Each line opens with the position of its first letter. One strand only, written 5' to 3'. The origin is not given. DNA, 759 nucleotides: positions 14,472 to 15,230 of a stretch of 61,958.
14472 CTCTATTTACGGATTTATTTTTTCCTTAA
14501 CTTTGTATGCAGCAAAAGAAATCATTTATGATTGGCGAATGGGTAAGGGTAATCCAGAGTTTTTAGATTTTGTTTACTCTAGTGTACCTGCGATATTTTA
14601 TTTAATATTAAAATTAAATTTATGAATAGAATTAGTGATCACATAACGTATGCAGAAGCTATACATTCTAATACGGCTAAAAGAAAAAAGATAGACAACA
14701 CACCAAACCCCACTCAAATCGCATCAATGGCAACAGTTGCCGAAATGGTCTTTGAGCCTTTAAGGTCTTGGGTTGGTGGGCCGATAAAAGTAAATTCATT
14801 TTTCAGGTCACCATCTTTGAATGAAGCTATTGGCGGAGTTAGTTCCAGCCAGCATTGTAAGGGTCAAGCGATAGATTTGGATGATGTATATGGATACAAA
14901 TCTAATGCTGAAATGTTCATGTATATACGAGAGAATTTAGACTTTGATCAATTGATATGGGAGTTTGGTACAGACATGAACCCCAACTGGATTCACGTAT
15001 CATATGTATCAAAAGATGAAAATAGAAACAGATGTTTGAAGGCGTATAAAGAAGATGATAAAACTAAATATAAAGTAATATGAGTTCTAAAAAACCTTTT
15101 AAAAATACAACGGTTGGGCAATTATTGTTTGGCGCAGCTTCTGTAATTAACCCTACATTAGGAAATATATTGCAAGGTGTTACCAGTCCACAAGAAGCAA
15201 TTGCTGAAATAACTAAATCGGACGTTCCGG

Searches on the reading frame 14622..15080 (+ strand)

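Call 44: search_protein_families(library=phrogs, proteins=[window:14622-15080:+], max_evalue=0.001)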
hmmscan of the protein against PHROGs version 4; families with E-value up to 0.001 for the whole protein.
window:14622-15080:+ (153 aa): 3 families
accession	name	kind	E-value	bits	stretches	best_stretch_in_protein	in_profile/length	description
phrog_894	-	lysis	1e-25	91.6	1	3-151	45-185/389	endolysin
phrog_17373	-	other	1.3e-05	26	1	44-86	45-87/224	peptidase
phrog_28234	-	lysis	8e-05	22.8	1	2-79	242-314/372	endolysin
